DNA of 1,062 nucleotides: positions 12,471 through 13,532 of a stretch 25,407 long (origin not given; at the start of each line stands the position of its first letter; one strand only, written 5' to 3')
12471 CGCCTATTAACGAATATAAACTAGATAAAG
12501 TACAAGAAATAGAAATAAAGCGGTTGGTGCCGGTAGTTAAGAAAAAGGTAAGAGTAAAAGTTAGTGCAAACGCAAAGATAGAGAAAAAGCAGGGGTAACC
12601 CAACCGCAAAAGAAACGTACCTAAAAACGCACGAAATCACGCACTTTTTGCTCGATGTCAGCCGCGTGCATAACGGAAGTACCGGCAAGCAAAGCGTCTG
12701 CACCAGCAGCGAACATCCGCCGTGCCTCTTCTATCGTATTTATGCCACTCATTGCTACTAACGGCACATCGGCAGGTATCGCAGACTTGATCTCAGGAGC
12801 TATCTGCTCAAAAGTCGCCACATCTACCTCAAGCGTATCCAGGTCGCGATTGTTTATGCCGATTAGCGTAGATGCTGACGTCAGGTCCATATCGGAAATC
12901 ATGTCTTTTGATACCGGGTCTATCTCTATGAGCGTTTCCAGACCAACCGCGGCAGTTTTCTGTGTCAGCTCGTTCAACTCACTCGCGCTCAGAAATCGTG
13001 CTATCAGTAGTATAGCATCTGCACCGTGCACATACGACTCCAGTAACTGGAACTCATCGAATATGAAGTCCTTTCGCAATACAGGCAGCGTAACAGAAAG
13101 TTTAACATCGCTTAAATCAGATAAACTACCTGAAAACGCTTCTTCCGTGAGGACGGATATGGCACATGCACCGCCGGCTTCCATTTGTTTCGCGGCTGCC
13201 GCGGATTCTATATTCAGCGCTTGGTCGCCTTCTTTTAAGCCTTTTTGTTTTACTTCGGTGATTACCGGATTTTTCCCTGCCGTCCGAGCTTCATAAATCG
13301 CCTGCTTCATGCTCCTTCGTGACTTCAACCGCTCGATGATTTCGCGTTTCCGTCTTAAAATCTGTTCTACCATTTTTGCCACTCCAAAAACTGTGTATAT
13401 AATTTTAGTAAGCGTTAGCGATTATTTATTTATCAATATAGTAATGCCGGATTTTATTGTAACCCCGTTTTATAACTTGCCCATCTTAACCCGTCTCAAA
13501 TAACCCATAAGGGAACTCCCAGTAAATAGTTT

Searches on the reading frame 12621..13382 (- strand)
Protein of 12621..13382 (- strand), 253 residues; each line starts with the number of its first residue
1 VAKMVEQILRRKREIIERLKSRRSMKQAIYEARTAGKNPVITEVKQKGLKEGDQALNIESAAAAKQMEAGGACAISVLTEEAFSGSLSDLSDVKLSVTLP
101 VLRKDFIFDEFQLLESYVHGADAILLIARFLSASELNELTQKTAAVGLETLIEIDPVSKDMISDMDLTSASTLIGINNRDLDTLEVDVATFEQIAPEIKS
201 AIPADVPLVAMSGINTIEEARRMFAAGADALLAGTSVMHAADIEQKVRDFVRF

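Call 12: search_protein_families(library=pfam, proteins=[window:12621-13382:-], max_evalue=0.001)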
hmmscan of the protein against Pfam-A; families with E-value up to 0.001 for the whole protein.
window:12621-13382:- (253 aa): 2 families
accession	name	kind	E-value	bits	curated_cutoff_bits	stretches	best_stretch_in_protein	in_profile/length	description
PF00218.27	IGPS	-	2.5e-56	191.1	27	1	15-249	27-253/254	Indole-3-glycerol phosphate synthase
PF03060.21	NMO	-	0.00056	19.8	28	0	193-242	183-230/331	Nitronate monooxygenase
